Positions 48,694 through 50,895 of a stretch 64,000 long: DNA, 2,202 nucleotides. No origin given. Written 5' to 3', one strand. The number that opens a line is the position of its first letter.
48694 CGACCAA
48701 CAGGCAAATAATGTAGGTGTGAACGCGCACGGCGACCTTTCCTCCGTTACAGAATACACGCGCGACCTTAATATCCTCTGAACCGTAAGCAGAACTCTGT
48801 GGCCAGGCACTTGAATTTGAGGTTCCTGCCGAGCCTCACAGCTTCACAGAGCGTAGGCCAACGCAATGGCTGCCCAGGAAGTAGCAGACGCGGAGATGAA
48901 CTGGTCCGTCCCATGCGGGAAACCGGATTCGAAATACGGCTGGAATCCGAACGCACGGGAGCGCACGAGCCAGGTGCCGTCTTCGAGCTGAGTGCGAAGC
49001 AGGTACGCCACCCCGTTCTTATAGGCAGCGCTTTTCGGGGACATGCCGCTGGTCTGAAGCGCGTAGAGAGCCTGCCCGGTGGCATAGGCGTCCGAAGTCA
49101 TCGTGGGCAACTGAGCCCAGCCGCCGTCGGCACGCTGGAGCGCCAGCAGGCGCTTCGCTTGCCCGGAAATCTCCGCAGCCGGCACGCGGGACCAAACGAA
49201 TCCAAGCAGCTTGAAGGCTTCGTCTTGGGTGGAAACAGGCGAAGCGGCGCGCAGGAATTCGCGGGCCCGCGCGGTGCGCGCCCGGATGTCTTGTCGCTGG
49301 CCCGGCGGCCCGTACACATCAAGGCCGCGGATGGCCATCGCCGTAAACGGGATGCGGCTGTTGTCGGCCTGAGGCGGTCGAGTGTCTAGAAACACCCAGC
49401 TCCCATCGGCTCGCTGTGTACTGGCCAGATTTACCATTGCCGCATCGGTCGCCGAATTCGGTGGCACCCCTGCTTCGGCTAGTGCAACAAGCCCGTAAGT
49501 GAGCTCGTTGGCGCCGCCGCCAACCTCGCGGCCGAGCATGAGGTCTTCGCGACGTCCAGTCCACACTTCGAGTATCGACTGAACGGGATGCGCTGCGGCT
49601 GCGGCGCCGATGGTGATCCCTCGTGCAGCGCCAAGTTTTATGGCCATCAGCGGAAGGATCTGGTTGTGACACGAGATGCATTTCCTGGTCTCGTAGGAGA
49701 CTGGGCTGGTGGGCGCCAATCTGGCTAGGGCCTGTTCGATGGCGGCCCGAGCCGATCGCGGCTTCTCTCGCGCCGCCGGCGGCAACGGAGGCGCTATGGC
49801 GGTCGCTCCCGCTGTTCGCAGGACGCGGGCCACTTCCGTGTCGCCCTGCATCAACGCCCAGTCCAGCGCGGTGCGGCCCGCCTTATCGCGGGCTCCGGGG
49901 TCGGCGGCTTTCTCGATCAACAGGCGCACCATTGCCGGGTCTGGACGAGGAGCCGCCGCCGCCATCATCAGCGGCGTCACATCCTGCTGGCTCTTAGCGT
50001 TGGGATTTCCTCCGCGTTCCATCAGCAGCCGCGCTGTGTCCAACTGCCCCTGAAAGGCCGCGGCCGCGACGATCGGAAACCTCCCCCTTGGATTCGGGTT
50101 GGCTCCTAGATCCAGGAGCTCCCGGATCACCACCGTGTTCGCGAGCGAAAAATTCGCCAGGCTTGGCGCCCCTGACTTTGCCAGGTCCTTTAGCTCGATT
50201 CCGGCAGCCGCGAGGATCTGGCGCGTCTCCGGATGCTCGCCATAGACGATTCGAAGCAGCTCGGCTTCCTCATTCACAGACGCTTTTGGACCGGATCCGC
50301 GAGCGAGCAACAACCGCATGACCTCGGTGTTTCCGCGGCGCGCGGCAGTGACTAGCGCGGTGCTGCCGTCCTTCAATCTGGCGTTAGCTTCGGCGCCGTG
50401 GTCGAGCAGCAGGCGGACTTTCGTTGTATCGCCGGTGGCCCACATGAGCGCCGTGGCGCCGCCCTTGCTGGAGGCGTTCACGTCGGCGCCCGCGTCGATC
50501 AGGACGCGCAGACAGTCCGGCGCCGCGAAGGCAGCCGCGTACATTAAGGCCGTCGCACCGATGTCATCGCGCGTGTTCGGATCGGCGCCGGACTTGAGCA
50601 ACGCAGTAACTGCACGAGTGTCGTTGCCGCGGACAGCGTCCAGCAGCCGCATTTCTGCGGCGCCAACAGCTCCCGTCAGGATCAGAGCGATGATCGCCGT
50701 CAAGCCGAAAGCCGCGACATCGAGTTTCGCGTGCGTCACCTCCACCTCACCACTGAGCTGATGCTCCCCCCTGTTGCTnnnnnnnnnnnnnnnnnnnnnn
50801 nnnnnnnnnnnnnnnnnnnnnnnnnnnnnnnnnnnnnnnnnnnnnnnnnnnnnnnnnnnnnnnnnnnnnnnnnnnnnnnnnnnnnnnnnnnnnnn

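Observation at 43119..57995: A 15-kb co-directional envelope-protein cluster headed by a heavy-metal-type two-component system: candidate undescribed extracytoplasmic system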

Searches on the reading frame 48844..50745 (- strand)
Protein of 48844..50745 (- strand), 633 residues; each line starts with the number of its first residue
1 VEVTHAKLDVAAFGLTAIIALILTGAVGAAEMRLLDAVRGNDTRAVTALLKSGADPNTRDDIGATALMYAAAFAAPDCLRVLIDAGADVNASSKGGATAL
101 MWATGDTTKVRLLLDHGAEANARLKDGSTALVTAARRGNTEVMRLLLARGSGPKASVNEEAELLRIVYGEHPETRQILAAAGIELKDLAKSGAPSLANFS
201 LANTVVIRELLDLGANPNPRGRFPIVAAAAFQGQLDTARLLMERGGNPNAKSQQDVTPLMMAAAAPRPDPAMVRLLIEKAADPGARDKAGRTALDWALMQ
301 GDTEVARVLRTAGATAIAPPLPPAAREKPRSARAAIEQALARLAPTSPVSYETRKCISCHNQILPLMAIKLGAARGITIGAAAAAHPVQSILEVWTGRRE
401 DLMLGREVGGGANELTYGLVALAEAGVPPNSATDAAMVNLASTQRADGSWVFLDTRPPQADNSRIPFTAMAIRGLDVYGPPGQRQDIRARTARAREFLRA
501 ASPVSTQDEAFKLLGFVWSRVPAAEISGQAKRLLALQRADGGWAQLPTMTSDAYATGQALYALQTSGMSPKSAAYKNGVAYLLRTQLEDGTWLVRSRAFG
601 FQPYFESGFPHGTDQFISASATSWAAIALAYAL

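Call 3: search_protein_families(library=pfam, proteins=[window:48844-50745:-], max_evalue=0.01)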
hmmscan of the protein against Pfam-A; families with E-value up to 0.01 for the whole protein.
window:48844-50745:- (633 aa): 9 families
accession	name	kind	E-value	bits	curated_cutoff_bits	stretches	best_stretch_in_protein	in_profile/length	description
PF12796.13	Ank_2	-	4.1e-38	130.3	27.3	4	35-122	2-88/90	Ankyrin repeats (3 copies)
PF00023.36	Ank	-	9.9e-34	113.9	21.1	3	63-93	2-32/33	Ankyrin repeat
PF13637.12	Ank_4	-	2.1e-33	114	22.7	4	262-309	3-49/50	Ankyrin repeats (many copies)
PF13857.12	Ank_5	-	3.7e-23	81.8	27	3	49-100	1-53/56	Ankyrin repeats (many copies)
PF13606.12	Ank_3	-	6.6e-23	78.4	22.3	1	63-91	2-30/30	Ankyrin repeat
PF24521.3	Ank_KRIT1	-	1.6e-06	28.4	80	0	103-151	27-70/149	KRIT1 ankyrin-repeats domain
PF13249.12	SQHop_cyclase_N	-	5.3e-06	26.3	26.2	1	517-574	38-95/291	Squalene-hopene cyclase N-terminal domain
PF13243.12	SQHop_cyclase_C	-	0.00013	21.6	26.1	1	533-595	216-287/319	Squalene-hopene cyclase C-terminal domain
PF23745.1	ANK_LRRK2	-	0.00021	21.6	27.5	0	80-149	48-115/130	LRRK2 ANK repeat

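Call 4: search_protein_families(library=ncbifam, proteins=[window:48844-50745:-], max_evalue=0.01)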
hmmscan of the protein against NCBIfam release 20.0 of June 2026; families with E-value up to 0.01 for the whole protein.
window:48844-50745:- (633 aa): 11 families
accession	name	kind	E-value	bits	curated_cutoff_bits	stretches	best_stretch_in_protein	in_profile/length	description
NF041931.2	MzaA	equivalog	1.3e-23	83.7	800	3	231-318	11-91/726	MZA anti-phage system associated sigma-70 family RNA polymerase sigma factor MzaA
NF043023.1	T4SS_AnkH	equivalog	2.6e-22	79.2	600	2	41-150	10-121/467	Dot/Icm T4SS effector AnkH/LegA3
NF043029.1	T4SS_AnkY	equivalog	3.7e-18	65.3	600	3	96-154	458-518/543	Dot/Icm T4SS effector AnkY/LegA9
NF043022.1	T4SS_AnkG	equivalog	2.2e-10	39.9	500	2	33-145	333-454/455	Dot/Icm T4SS effector AnkG/AnkZ/LegA7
NF043028.1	T4SS_AnkX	equivalog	2.2e-08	32.7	1400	1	105-181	559-636/938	Dot/Icm T4SS effector AnkN/AnkX/LegA8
TIGR03463.1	osq_cycl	subfamily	1.4e-07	30.2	851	1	526-631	479-576/634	2,3-oxidosqualene cyclase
NF053823.1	SCO2321_fam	equivalog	1.9e-07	30.4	300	1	530-603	125-200/405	SCO2321 family membrane protein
TIGR01787.1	squalene_cyclas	subfamily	2.1e-07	30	322.7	1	524-593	508-588/622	squalene/oxidosqualene cyclases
TIGR01507.1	hopene_cyclase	equivalog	8e-06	24.5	431.1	1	533-593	531-601/640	squalene--hopene cyclase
TIGR00870.1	trp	subfamily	9.9e-05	20.6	498.75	0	32-151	57-155/747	transient-receptor-potential calcium channel protein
NF043021.1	T4SS_AnkF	equivalog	0.00042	18.7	1000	0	33-297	588-673/917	Dot/Icm T4SS effector AnkF/LegA14/Ceg31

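Call 11: find_homologous_proteins(query=window:48844-50745:-, max_evalue=0.00001)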
Query window:48844-50745:- (633 aa): 4053 proteins with E <= 0.00001 among 8000 candidates; the best 120 are listed.
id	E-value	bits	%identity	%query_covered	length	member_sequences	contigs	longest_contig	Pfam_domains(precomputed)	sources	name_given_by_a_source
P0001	0.0e+0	1360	100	100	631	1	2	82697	PF13606.13,PF13857.13,PF12796.14,PF00023.37,PF13637.13,PF24521.3,PF13249.13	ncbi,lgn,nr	ncbi:MAG TPA: ankyrin repeat domain-containing protein [Terriglobales bacterium]|nr:ankyrin repeat d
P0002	0.0e+0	1038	76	99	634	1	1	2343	PF13606.13,PF13857.13,PF12796.14,PF00023.37,PF13637.13,PF24521.3,PF13249.13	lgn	-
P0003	0.0e+0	1026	75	100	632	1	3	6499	PF13606.13,PF13857.13,PF12796.14,PF00023.37,PF13243.13,PF13637.13,PF24521.3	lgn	-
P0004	0.0e+0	1014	76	100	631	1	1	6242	PF13606.13,PF13857.13,PF12796.14,PF00023.37,PF13243.13,PF13637.13,PF13249.13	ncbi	-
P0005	1.5e-290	983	73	97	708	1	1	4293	PF13606.13,PF13857.13,PF12796.14,PF00023.37,PF13637.13,PF24521.3,PF13249.13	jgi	jgi:ankyrin repeat protein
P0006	2.9e-288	976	73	97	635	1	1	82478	PF13606.13,PF13857.13,PF12796.14,PF00023.37,PF13637.13,PF24521.3,PF13249.13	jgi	jgi:ankyrin repeat protein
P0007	5.9e-288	975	71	99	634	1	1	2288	PF13606.13,PF13857.13,PF12796.14,PF00023.37,PF13637.13,PF24521.3,PF13249.13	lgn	-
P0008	2.1e-286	969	75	95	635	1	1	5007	PF13606.13,PF13857.13,PF12796.14,PF00023.37,PF13637.13,PF13249.13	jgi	jgi:ankyrin repeat protein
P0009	3.8e-280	949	71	100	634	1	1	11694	PF13606.13,PF13857.13,PF23745.2,PF12796.14,PF00023.37,PF13637.13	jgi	jgi:ankyrin repeat protein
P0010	2.5e-272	923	69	97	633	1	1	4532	PF13606.13,PF13857.13,PF12796.14,PF00023.37,PF13637.13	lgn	-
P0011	1.0e-271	921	72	97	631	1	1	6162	PF13606.13,PF13857.13,PF12796.14,PF00023.37,PF13243.13,PF13637.13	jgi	jgi:ankyrin repeat protein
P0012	1.5e-271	920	70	98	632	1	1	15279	PF13606.13,PF13857.13,PF12796.14,PF00023.37,PF13637.13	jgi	jgi:ankyrin repeat protein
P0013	3.5e-271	919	70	98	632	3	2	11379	PF13606.13,PF13857.13,PF12796.14,PF00023.37,PF13637.13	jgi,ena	-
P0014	7.5e-270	915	69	94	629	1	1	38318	PF13606.13,PF13857.13,PF23745.2,PF12796.14,PF00023.37,PF13637.13,PF13249.13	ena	-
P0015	3.1e-266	903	68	98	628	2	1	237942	PF13606.13,PF13857.13,PF23745.2,PF12796.14,PF00023.37,PF13637.13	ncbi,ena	-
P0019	2.2e-256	870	67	95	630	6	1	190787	PF13606.13,PF13857.13,PF12796.14,PF00023.37,PF13243.13,PF13637.13,PF13249.13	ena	-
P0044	2.2e-227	775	61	99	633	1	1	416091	PF13606.13,PF13857.13,PF12796.14,PF00023.37,PF13243.13,PF13637.13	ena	-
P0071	4.4e-194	665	54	96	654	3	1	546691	PF13606.13,PF13857.13,PF23745.2,PF12796.14,PF00023.37,PF13243.13,PF13637.13,PF13249.13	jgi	jgi:ankyrin repeat protein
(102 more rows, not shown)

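Call 12: find_encoding_contigs(protein=P0015, flank=10000, max_places=2)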
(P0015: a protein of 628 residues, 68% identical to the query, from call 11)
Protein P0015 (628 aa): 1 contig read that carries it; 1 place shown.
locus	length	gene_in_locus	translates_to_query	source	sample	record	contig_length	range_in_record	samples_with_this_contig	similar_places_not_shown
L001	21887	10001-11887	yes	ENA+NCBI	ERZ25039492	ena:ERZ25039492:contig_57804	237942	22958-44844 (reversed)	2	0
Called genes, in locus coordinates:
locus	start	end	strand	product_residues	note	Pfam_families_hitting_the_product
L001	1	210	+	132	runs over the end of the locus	PF07784:DUF1622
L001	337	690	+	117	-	PF12840:HTH_20, PF01022:HTH_5, PF12802:MarR_2 (weak), PF01047:MarR (faint)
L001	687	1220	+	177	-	PF08327:AHSA1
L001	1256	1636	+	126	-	-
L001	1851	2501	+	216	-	-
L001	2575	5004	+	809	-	PF12704:MacB_PCD, PF02687:FtsX, PF12704:MacB_PCD, PF02687:FtsX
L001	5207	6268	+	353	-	PF20229:ChrB_N, PF09828:ChrB_C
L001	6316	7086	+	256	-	PF07485:DUF1529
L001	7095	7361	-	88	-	-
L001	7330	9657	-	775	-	PF13620:CarboxypepD_reg, PF13715:CarbopepD_reg_2, PF17210:SdrD_B (weak), PF00593:TonB_dep_Rec_b-barrel (weak), PF25183:OMP_b-brl_4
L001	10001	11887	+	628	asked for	PF23745:ANK_LRRK2 (faint), PF00023:Ank (faint), PF12796:Ank_2, PF13637:Ank_4 (weak), PF12796:Ank_2, PF13857:Ank_5 (weak), PF12796:Ank_2, PF13857:Ank_5 (weak), +1 more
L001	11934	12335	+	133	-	-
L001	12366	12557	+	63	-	PF06439:3keto-disac_hyd (weak)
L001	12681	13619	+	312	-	PF01547:SBP_bac_1, PF13531:SBP_bac_11, PF13416:SBP_bac_8, PF13343:SBP_bac_6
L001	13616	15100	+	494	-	-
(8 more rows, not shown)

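Call 13: find_encoding_contigs(protein=P0044, flank=10000, max_places=2)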
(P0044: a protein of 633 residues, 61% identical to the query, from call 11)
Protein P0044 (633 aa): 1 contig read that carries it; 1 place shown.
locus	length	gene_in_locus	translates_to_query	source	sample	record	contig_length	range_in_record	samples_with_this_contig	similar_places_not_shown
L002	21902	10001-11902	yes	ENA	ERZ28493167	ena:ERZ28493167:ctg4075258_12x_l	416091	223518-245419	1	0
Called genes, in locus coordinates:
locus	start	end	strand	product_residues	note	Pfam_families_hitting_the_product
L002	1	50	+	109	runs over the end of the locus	-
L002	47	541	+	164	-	-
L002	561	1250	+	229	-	PF13795:HupE_UreJ_2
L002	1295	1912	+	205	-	-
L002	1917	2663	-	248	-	-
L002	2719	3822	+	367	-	PF20229:ChrB_N, PF09828:ChrB_C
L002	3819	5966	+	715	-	PF14522:Cytochrome_C7 (faint), PF09699:Paired_CXXCH_1 (weak)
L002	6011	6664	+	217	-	-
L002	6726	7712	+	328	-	PF13531:SBP_bac_11, PF01547:SBP_bac_1, PF13416:SBP_bac_8, PF13343:SBP_bac_6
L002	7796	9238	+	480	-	PF00528:BPD_transp_1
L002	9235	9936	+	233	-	PF00005:ABC_tran, PF13304:AAA_21 (weak)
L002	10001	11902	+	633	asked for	PF00023:Ank (faint), PF12796:Ank_2, PF13606:Ank_3 (faint), PF12796:Ank_2, PF13857:Ank_5, PF13637:Ank_4 (weak), PF13243:SQHop_cyclase_C (faint)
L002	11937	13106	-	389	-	PF09594:GT87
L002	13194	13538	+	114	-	PF03965:Penicillinase_R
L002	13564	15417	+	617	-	PF05569:Peptidase_M56, PF12543:DUF3738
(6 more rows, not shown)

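Call 14: find_encoding_contigs(protein=P0071, flank=10000, max_places=2)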
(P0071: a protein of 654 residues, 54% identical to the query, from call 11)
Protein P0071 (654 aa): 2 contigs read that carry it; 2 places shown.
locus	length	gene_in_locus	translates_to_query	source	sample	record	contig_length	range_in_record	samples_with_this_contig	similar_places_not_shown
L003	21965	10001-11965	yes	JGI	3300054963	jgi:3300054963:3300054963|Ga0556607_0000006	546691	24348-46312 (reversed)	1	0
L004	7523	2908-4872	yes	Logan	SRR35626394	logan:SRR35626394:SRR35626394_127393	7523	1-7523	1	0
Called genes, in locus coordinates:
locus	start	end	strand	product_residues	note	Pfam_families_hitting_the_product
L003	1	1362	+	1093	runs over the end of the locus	PF13620:CarboxypepD_reg, PF25183:OMP_b-brl_4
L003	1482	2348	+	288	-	PF06283:ThuA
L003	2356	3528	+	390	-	PF08450:SGL (faint), PF10282:Lactonase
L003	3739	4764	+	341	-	PF08240:ADH_N, PF00107:ADH_zinc_N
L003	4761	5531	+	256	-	PF00106:adh_short, PF08659:KR, PF13561:adh_short_C2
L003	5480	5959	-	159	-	-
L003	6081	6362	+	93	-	PF06296:RelE (weak)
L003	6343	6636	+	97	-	PF01381:HTH_3, PF13560:HTH_31 (weak)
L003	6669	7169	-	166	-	PF24735:DUF7686, PF24828:DUF7713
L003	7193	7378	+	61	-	-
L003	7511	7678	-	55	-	-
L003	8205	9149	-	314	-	PF00930:DPPIV_N (faint), PF26550:Tricorn_2nd (faint), PF07676:PD40 (weak), PF26549:Tricorn_N, PF07676:PD40 (weak)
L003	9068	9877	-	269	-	PF07676:PD40 (faint)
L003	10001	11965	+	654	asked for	PF12796:Ank_2, PF13606:Ank_3 (faint), PF13637:Ank_4 (weak), PF00023:Ank (weak), PF13857:Ank_5, PF12796:Ank_2, PF13637:Ank_4 (weak), PF13857:Ank_5 (weak), +3 more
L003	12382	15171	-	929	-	PF00069:Pkinase, PF01636:APH (faint), PF07714:PK_Tyr_Ser-Thr, PF03109:ABC1 (weak), PF26550:Tricorn_2nd (faint), PF07676:PD40 (faint), PF26549:Tricorn_N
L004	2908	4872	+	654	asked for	PF12796:Ank_2, PF13606:Ank_3 (faint), PF13637:Ank_4 (weak), PF00023:Ank (weak), PF13857:Ank_5, PF12796:Ank_2, PF13637:Ank_4 (weak), PF13857:Ank_5 (weak), +3 more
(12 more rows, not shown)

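Call 16: find_related_loci(query=A1, collection=genome_contigs, flank=10000)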
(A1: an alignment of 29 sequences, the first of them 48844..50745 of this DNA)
Query A1 (633 aa) in genome_contigs; peptide patterns used: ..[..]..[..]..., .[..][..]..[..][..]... (x = any residue, [..] = any of these).
599 stretches matched a pattern (row limit reached: there are more); 526 encode a relative of the query (tblastn E <= 1e-3); the best 80 are kept; 80 distinct loci.
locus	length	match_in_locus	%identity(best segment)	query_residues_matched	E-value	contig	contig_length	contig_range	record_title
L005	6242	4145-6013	76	12-633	0e+0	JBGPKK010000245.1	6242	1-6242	MAG: Vicinamibacteria bacterium isolate OBJ_0618_7090110_288 k141_380102_length_6242_cov_30.6866, whole genome shotgun s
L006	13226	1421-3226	67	33-633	0e+0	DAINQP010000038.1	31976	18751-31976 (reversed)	MAG TPA_asm: Vicinamibacterales bacterium isolate CTOTU21637 NODE_211_length_31976_cov_5.560415, whole genome shotgun se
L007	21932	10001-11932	53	7-633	0e+0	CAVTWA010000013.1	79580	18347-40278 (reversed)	MAG: uncultured Acidobacteriota bacterium isolate MFD04967.bin.2.116 genome assembly, contig: contig_26108, whole genome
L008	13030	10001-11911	54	13-633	0e+0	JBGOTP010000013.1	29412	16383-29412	MAG: Vicinamibacteria bacterium isolate OBJ_0618_7090110_16 k141_2617219_length_29412_cov_109.5470, whole genome shotgun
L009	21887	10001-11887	48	14-633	8e-179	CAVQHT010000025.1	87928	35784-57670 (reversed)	MAG: uncultured Acidobacteriota bacterium isolate MFD03975.bin.2.76 genome assembly, contig: contig_73943, whole genome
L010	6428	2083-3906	49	33-630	5e-174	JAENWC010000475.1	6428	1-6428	MAG: Terriglobia bacterium isolate 3_4_m_bin7 c_000004020048, whole genome shotgun sequence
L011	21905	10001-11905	50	20-632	4e-172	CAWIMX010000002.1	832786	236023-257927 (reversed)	MAG: uncultured Acidobacteriota bacterium isolate MFD04944.bin.1.227 genome assembly, contig: contig_39443, whole genome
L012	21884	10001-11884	51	2-624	2e-165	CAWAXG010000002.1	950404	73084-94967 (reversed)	MAG: uncultured Acidobacteriota bacterium isolate MFD05567.bin.1.264 genome assembly, contig: contig_1040, whole genome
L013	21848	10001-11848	48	14-617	4e-162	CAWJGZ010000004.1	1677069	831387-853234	MAG: Bryobacterales bacterium isolate MFD01231.bin.1.29 genome assembly, contig: contig_14205, whole genome shotgun sequ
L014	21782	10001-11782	50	33-617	1e-167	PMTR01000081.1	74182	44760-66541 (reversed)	MAG: Bryobacterales bacterium isolate palsa_129 73.20110700_P2D.63_contig_1157, whole genome shotgun sequence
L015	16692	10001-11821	41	34-630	1e-116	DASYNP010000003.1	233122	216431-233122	MAG TPA_asm: Planctomycetaceae bacterium isolate SMAG_U4406 k141_4550631, whole genome shotgun sequence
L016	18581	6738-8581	53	18-632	9e-155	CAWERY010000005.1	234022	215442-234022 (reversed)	MAG: uncultured Solibacteraceae bacterium isolate MFD04967.bin.2.95 genome assembly, contig: contig_20700, whole genome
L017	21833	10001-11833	39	34-632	1e-105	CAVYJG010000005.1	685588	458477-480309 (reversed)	MAG: uncultured Acidobacteriota bacterium isolate MFD01476.bin.2.37 genome assembly, contig: contig_18532, whole genome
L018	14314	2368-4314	36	5-630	2e-104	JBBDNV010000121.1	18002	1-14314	MAG: Pirellulales bacterium isolate LejiaB_63_21 Lejia_B_3827_length_18002_cov_13, whole genome shotgun sequence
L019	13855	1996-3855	38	30-629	2e-104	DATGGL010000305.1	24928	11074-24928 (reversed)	MAG TPA_asm: Bryobacteraceae bacterium isolate SMAG_U9753 k141_526447, whole genome shotgun sequence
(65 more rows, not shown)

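Call 18: find_encoding_contigs(protein=P0006, flank=10000, max_places=2)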
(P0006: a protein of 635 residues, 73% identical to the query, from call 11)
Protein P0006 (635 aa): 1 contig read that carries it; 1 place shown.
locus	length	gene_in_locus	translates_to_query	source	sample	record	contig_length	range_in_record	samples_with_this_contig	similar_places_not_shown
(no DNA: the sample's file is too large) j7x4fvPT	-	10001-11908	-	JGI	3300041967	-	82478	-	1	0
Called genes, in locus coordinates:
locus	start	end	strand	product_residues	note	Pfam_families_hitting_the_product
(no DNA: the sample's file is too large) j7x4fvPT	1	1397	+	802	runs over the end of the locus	PF12704:MacB_PCD, PF02687:FtsX, PF12704:MacB_PCD, PF02687:FtsX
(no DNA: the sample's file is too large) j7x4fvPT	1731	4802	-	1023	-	-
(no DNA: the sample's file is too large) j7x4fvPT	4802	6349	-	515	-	PF25967:RND-MFP_C (weak), PF25975:CzcB_C, PF25989:YknX_C (weak)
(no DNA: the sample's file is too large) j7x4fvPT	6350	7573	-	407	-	PF02321:OEP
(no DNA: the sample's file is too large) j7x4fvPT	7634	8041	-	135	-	-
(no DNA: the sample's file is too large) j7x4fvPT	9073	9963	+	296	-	PF07485:DUF1529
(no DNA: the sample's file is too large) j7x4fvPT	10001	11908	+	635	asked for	PF00023:Ank (faint), PF12796:Ank_2, PF24521:Ank_KRIT1 (faint), PF13606:Ank_3 (faint), PF12796:Ank_2, PF13857:Ank_5 (weak), PF13637:Ank_4, PF13249:SQHop_cyclase_N (faint)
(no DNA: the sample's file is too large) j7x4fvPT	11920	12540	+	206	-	PF06439:3keto-disac_hyd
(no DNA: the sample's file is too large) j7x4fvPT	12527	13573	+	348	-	PF01547:SBP_bac_1, PF13531:SBP_bac_11, PF13416:SBP_bac_8, PF13343:SBP_bac_6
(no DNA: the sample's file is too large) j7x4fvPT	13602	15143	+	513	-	PF00528:BPD_transp_1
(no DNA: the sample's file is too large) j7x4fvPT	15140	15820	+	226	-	PF00005:ABC_tran, PF13304:AAA_21 (faint)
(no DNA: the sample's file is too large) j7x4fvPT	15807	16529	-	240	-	PF19313:DUF5916 (weak)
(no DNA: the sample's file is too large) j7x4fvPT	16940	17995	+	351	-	PF13435:Cytochrome_C554 (faint), PF14522:Cytochrome_C7 (faint), PF14537:Cytochrom_c3_2 (faint), PF09699:Paired_CXXCH_1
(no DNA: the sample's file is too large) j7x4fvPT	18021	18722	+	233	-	-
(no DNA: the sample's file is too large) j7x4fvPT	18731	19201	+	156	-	PF09990:DUF2231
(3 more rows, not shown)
